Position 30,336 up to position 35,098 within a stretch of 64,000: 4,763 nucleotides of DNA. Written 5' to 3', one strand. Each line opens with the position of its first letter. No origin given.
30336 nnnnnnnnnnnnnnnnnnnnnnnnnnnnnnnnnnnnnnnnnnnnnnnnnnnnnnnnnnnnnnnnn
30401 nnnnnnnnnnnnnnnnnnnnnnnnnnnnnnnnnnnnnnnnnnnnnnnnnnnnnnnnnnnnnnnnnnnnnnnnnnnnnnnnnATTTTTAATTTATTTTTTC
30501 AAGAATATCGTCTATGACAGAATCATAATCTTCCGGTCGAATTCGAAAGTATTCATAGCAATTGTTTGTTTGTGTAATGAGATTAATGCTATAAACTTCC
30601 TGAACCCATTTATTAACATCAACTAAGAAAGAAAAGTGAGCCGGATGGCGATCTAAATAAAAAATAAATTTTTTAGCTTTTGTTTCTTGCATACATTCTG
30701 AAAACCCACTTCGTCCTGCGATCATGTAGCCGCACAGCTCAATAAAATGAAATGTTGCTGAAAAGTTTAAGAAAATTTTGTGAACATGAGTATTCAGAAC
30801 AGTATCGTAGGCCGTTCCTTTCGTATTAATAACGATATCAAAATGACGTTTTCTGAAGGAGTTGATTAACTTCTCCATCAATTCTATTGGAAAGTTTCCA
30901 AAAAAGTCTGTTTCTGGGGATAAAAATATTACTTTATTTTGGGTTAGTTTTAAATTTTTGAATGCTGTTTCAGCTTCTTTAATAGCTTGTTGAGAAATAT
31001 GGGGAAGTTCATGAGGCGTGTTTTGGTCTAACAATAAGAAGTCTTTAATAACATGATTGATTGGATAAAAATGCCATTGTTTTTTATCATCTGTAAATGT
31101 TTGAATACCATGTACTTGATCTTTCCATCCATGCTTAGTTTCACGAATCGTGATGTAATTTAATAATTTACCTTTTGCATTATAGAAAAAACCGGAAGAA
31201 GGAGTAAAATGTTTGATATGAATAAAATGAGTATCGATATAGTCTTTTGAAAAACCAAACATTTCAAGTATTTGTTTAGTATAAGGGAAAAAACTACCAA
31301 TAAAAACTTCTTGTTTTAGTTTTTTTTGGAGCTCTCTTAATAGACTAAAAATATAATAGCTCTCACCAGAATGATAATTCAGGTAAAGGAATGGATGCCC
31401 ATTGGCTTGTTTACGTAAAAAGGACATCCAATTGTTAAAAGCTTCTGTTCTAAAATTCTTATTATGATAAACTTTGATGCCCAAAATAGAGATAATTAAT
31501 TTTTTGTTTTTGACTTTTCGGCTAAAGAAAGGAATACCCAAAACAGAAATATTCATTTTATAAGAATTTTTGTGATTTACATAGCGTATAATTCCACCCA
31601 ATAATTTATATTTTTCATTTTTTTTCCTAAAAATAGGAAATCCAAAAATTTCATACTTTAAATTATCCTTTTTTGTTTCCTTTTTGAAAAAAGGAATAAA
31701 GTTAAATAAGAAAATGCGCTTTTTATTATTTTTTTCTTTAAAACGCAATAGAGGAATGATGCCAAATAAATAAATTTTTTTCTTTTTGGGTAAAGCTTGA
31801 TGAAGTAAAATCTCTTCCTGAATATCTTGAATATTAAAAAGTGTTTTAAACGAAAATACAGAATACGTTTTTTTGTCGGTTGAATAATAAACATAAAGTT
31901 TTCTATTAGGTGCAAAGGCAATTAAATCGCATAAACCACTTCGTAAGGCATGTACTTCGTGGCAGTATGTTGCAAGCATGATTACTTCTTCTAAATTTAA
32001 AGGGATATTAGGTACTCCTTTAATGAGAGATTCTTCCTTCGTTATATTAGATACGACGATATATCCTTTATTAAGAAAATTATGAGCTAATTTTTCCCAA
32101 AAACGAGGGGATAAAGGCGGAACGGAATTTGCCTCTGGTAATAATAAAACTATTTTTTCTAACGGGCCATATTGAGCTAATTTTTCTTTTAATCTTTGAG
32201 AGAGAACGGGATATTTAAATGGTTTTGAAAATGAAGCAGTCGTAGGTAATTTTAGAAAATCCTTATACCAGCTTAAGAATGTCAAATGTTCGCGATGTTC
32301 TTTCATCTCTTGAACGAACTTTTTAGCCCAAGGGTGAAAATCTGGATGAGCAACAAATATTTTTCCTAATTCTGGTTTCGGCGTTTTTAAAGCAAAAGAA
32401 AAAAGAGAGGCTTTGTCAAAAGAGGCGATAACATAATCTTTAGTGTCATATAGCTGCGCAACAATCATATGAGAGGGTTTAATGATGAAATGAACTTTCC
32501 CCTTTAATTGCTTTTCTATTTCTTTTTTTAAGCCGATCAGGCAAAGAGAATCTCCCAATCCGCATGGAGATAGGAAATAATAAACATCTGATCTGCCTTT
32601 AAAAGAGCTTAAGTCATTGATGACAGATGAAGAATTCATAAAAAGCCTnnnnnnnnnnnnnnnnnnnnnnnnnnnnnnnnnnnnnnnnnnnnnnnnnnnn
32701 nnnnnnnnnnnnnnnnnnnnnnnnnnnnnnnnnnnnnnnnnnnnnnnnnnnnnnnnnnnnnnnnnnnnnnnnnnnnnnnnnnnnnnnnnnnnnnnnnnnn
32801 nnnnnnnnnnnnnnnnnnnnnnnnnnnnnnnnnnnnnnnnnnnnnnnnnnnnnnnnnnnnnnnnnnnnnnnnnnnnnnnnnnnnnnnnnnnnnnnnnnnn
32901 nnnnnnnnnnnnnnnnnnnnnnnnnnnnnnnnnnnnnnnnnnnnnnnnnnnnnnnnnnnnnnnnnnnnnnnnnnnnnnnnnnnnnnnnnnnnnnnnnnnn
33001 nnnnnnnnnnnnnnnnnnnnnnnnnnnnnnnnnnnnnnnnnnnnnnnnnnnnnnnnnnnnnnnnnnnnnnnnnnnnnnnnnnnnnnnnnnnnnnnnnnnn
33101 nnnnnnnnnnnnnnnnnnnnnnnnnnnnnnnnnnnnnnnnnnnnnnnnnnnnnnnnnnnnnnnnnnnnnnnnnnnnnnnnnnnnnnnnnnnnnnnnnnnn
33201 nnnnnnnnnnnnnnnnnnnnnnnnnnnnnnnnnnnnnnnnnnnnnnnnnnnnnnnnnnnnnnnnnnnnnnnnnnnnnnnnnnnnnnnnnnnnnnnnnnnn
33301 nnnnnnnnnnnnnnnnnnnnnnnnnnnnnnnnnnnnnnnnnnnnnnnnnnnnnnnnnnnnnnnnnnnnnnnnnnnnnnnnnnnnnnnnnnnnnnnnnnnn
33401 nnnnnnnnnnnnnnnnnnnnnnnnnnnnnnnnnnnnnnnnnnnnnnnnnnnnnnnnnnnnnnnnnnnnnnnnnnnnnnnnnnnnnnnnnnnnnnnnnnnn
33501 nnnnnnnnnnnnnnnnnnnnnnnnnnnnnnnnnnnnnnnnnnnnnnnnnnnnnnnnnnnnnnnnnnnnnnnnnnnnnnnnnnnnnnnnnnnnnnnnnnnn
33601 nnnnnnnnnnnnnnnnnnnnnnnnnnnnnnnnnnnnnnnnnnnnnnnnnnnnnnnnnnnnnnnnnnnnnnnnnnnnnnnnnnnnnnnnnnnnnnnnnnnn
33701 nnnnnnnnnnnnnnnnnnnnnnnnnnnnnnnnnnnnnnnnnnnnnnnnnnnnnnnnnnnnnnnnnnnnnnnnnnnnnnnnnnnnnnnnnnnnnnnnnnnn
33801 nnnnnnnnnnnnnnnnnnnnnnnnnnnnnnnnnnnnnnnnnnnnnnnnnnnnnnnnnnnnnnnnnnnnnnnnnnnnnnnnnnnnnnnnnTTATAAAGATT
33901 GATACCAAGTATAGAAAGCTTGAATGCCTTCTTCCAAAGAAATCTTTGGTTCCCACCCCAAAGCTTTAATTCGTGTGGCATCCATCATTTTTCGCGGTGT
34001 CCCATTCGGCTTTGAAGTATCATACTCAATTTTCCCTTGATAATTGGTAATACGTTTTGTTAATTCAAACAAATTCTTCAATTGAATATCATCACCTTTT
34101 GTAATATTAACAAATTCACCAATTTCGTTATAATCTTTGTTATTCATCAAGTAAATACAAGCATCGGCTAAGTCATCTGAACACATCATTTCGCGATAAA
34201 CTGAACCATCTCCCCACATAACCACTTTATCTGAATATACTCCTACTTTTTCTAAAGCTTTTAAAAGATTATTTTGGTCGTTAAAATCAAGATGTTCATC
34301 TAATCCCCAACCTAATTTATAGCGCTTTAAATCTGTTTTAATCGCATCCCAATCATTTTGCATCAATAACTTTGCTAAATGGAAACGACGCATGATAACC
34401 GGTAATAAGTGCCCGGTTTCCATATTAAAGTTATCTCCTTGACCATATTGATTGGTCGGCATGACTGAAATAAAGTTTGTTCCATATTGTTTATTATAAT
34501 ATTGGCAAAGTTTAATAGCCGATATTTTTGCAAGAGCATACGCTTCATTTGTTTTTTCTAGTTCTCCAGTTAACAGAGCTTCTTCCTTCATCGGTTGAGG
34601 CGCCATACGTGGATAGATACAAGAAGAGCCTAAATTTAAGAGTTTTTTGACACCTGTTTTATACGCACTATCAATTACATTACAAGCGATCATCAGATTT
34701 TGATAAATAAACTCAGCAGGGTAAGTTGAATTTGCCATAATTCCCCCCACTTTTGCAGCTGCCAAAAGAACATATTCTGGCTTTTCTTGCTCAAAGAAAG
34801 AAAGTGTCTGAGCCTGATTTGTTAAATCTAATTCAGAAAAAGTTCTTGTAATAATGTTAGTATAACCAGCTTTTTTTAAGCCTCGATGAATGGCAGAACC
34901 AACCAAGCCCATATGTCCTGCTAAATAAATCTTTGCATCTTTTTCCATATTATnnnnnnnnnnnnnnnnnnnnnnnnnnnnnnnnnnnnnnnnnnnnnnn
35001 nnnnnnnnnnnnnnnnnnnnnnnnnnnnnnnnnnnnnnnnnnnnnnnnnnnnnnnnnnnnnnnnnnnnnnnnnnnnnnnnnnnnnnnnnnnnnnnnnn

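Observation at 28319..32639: Two convergent ~720-aa glycosyltransferases built from GT9 (heptosyltransferase)-like modules separated by lysine-rich ~19-aa repeat arrays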

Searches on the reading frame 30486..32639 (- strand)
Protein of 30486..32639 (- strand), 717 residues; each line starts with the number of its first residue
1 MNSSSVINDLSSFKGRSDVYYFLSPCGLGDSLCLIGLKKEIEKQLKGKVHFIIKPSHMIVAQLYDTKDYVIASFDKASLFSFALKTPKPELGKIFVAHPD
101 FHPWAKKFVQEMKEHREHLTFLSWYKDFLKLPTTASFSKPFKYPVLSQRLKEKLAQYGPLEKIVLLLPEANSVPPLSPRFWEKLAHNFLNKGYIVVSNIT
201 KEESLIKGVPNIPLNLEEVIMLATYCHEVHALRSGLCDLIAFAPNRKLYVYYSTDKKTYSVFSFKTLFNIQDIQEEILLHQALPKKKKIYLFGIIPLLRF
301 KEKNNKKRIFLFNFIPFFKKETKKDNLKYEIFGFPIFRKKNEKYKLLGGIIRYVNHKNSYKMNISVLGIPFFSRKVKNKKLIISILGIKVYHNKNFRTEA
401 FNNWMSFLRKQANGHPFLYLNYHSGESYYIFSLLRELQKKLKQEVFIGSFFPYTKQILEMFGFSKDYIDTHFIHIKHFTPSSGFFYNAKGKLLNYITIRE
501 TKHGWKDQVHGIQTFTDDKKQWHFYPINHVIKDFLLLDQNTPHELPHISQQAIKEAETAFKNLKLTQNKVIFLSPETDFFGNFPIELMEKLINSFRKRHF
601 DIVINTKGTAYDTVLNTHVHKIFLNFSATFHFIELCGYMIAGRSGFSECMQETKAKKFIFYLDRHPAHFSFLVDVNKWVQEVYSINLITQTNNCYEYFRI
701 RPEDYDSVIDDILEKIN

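Call 3: search_protein_families(library=pfam, proteins=[window:30486-32639:-], max_evalue=1)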
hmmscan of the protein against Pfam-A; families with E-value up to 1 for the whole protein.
window:30486-32639:- (717 aa): 0 families

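Call 4: search_protein_families(library=ncbifam, proteins=[window:30486-32639:-], max_evalue=1)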
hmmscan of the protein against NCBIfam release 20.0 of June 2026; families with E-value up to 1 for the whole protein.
window:30486-32639:- (717 aa): 1 family
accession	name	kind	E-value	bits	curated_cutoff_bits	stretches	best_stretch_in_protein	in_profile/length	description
NF045834.1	M_plasma_HinT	exception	0.018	15.9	130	1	586-623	63-100/102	histidine triad protein HinT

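Call 6: search_solved_structures(query=window:30486-32639:-, max_evalue=10, show_alignments=2)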
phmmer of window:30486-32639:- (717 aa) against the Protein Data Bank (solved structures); distinct sequences matched with E-value up to 10: 15.
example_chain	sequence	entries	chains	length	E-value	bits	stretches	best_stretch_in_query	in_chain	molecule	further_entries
3fk6_A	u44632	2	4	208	0.89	11.1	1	370-430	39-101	Tetracycline repressor protein class B from transposon Tn10, Tetracycline repressor protei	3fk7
1qpi_A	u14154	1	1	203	1.6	10.2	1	370-430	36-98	PROTEIN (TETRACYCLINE REPRESSOR)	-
1bjz_A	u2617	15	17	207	1.7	10.2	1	370-430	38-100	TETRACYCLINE REPRESSOR | Tetracycline repressor protein class D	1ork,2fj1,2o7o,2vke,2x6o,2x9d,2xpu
2xrl_A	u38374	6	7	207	1.7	10.2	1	370-430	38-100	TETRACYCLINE REPRESSOR PROTEIN CLASS D | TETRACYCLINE REPRESSOR, CLASS D | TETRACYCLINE REPRESSOR, CLASS D, T103A MUTANT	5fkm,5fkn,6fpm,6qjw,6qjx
2tct_A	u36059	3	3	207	1.7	10.2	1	370-430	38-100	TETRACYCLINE REPRESSOR | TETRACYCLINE REPRESSOR PROTEIN CLASS D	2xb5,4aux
5fko_A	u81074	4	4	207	1.7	10.2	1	370-430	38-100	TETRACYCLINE REPRESSOR, CLASS D, E147A MUTANT | Tetracycline repressor protein class D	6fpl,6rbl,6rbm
2xgd_A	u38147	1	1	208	1.7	10.1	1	370-430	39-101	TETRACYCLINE REPRESSOR PROTEIN CLASS B FROM TRANSPOSON TN10, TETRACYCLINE REPRESSOR PROTEI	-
2xgc_A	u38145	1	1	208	1.7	10.1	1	370-430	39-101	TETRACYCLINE REPRESSOR PROTEIN CLASS B FROM TRANSPOSON TN10, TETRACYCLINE REPRESSOR PROTEI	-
2xge_A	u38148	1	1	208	1.7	10.1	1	370-430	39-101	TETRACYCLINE REPRESSOR PROTEIN CLASS B FROM TRANSPOSON TN10, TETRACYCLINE REPRESSOR PROTEI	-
2xgc_B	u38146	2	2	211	1.8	10.1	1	370-430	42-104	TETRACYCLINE REPRESSOR PROTEIN CLASS B FROM TRANSPOSON TN10, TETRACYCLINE REPRESSOR PROTEI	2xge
4d7m_A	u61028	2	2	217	1.8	10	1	370-430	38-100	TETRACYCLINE REPRESSOR PROTEIN CLASS D | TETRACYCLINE REPRESSOR, CLASS D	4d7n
2trt_A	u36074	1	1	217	1.8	10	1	370-430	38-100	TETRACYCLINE REPRESSOR CLASS D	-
1a6i_A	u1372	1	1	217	1.9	10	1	370-430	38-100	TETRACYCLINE REPRESSOR PROTEIN CLASS D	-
2vkv_A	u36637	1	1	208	1.9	10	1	370-430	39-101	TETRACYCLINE REPRESSOR PROTEIN CLASS B FROM TRANSPOSON TN10, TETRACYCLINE REPRESSOR PROTEI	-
5fkk_A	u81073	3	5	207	2.3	9.7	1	370-430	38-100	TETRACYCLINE REPRESSOR, CLASS D | Tetracycline repressor protein class D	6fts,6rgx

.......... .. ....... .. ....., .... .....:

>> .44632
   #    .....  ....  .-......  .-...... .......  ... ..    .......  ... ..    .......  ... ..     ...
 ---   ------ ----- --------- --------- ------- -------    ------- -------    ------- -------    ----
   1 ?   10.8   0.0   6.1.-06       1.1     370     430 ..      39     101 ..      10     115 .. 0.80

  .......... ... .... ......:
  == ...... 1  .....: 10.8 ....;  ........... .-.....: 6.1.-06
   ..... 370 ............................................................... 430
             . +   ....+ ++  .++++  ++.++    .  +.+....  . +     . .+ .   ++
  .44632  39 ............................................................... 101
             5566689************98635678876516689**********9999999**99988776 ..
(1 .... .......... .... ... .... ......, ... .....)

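Call 9: find_homologous_proteins(query=window:30486-32639:-, max_evalue=0.001)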
Query window:30486-32639:- (717 aa): 5 proteins with E <= 0.001 among 8000 candidates.
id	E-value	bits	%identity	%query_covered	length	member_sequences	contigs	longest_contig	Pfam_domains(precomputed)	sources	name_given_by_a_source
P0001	0.0e+0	1636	99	100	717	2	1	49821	-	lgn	-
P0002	0.0e+0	1357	83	100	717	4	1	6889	-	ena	-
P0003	7.6e-50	188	42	34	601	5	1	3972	PF10111.15,PF00535.33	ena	-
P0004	6.5e-33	132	33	41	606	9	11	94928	PF00535.33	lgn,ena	-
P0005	9.2e-23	99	26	31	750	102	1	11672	-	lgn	-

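Call 17: find_encoding_contigs(protein=P0001, flank=10000, max_places=3)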
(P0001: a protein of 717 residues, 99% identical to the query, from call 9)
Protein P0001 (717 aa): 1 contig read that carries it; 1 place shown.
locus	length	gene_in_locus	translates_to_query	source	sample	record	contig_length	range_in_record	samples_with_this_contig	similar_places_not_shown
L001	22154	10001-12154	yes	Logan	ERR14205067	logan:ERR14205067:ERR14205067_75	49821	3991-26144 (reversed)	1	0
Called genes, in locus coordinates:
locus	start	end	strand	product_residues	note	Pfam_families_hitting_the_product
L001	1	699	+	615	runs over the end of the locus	PF00005:ABC_tran, PF02463:SMC_N (faint), PF13238:AAA_18 (faint), PF12848:ABC_tran_Xtn, PF00005:ABC_tran, PF13304:AAA_21, PF16326:ABC_tran_CTD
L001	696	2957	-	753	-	PF01136:Peptidase_U32, PF12392:DUF3656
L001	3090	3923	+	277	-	PF00535:Glycos_transf_2, PF10111:Glyco_tranf_2_2 (weak)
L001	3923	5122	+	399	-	PF00534:Glycos_transf_1, PF13692:Glyco_trans_1_4 (weak)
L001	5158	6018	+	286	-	PF00535:Glycos_transf_2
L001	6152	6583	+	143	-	PF01467:CTP_transf_like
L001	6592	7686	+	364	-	PF01370:Epimerase, PF04321:RmlD_sub_bind, PF16363:GDP_Man_Dehyd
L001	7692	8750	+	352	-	PF01370:Epimerase, PF16363:GDP_Man_Dehyd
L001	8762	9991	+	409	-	PF01266:DAO (faint), PF01593:Amino_oxidase (weak), PF13450:NAD_binding_8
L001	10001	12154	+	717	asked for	-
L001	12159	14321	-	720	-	PF00535:Glycos_transf_2, PF10111:Glyco_tranf_2_2, PF13641:Glyco_tranf_2_3 (faint)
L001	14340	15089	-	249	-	PF03721:UDPG_MGDP_dh_N (faint), PF00984:UDPG_MGDP_dh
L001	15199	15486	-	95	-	-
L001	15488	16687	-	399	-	-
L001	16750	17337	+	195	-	PF01625:PMSR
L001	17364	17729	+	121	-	PF01641:SelR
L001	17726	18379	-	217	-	PF13023:HD_3, PF12917:YfbR-like, PF01966:HD (weak)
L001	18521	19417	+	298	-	PF11276:DUF3078 (weak)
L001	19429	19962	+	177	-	PF13302:Acetyltransf_3, PF13420:Acetyltransf_4, PF13673:Acetyltransf_10 (weak), PF00583:Acetyltransf_1, PF13508:Acetyltransf_7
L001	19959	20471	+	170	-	PF13238:AAA_18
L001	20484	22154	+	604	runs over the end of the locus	PF01121:CoaE, PF01467:CTP_transf_like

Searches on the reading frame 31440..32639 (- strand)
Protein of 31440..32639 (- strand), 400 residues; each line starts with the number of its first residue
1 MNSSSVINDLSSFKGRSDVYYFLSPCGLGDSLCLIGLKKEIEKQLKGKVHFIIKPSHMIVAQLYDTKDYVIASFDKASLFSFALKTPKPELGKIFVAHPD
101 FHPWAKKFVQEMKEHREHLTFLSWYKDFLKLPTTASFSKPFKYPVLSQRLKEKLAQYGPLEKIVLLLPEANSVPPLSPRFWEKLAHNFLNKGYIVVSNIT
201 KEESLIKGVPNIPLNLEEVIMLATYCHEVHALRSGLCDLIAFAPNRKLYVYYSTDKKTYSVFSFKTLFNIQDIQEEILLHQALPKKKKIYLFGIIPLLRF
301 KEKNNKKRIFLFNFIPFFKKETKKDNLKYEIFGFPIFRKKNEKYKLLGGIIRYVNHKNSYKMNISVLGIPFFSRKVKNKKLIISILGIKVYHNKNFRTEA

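Call 53: predict_structure(alignment_id=A6)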
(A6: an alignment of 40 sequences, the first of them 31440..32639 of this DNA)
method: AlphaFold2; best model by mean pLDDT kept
length: 400 residues; sequences in the alignment: 40
mean_pLDDT: 78.7   pTM: 0.68
mean pLDDT of the five models: 78.7, 77.9, 77.4, 77.3, 76.0
residues with pLDDT >= 90: 234; 70-90: 41; 50-70: 36; < 50: 89
segments of 3 or more residues with pLDDT < 50: 1-3, 284-321, 323-325, 342-344, 352-358, 366-368, 370-373, 380-400
pLDDT, mean of each block of 10 residues (from residue 1): 66 91 95 98 98 96 96 92 95 97 92 84 95 96 94 95 97 89 98 98 94 96 97 96 94 86 92 90 45 41 42 43 50 52 51 48 49 47 35 35
secondary structure, 60 per line:
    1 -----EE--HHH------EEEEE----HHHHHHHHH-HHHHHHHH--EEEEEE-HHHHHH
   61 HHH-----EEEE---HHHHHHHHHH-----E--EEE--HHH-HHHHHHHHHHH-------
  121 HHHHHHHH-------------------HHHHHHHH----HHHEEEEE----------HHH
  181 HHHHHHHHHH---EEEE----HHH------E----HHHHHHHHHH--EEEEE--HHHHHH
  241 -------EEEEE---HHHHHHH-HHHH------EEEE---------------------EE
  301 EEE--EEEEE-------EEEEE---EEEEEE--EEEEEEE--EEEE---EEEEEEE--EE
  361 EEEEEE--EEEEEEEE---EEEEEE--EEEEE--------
elements in order: E19-23 H28-36 H38-45 E48-53 H55-63 E69-72 H76-85 E94-96 H103-113 H121-128 H148-155 E163-167 H178-190 E194-197 H216-225 E228-232 H235-240 E248-252 H256-262 H264-267 E274-277 E299-303 E306-310 E318-322 E326-331 E334-340 E343-346 E350-356 E359-366 E369-376 E380-385 E388-392

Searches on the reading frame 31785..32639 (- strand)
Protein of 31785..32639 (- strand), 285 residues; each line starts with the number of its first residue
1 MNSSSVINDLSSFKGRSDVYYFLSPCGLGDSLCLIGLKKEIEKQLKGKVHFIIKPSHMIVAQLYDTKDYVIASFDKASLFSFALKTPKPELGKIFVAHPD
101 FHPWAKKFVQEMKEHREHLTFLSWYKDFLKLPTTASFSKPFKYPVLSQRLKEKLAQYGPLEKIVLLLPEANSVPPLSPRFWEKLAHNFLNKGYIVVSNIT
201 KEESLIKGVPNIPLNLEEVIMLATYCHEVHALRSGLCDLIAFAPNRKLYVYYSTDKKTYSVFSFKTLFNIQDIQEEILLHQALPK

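Call 38: find_homologous_proteins(query=A3, max_evalue=0.001)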
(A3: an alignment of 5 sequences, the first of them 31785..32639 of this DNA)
Query A3 (5 sequences) (285 aa, profile of the alignment): 41 proteins with E <= 0.001 among 3512 candidates.
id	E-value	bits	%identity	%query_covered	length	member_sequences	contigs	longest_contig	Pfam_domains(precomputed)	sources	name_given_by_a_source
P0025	4.3e-90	320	25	78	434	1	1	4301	-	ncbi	-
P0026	4.1e-79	284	43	97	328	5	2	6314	-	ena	-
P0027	3.4e-78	281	41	92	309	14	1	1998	-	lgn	-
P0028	5.1e-77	277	39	95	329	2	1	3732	-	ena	-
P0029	1.3e-73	266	37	91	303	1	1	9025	-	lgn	-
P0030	1.8e-72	262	42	81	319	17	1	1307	-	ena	-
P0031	3.2e-72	261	39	97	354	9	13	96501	-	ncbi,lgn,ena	-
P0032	2.2e-71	259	25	83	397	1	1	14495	-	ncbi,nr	ncbi:hypothetical protein FACS1894163_06960 [Spirochaetia bacterium]|nr:hypothetical protein FACS189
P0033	8.4e-70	253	30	79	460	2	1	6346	-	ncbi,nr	ncbi:MAG: hypothetical protein IKA03_04560, partial [Alphaproteobacteria bacterium]|nr:hypothetical 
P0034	3.4e-69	251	40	89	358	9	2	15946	-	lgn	-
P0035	1.5e-65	239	38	91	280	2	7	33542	-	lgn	-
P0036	2.4e-64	236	35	90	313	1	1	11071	-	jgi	jgi:hypothetical protein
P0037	1.6e-63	233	29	79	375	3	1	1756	-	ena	-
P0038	4.8e-60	221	33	91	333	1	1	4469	-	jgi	jgi:L-rhamnose mutarotase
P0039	1.1e-59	220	37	83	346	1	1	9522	-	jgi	jgi:hypothetical protein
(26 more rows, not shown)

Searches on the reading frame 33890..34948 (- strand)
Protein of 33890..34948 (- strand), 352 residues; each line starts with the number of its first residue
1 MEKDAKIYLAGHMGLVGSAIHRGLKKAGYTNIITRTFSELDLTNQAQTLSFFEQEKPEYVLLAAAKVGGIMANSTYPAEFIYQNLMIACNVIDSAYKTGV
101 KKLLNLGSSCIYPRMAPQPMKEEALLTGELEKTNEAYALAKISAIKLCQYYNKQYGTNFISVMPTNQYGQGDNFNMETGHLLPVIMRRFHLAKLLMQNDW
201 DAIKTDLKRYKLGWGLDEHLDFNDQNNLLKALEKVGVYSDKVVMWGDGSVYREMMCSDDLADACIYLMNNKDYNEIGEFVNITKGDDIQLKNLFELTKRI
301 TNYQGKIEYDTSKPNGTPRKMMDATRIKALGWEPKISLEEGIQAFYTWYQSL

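Call 8: search_protein_families(library=pfam, proteins=[window:33890-34948:-], max_evalue=0.001)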
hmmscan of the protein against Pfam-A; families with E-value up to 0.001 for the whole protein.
window:33890-34948:- (352 aa): 3 families
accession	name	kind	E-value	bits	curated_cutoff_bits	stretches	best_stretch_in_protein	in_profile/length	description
PF01370.27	Epimerase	-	1.8e-52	178.6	20.9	2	7-196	1-201/240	NAD dependent epimerase/dehydratase family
PF16363.11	GDP_Man_Dehyd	-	2.3e-15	57.4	27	2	36-186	55-202/332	GDP-mannose 4,6 dehydratase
PF04321.23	RmlD_sub_bind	-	0.00014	21.4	27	1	6-66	2-61/287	RmlD substrate binding domain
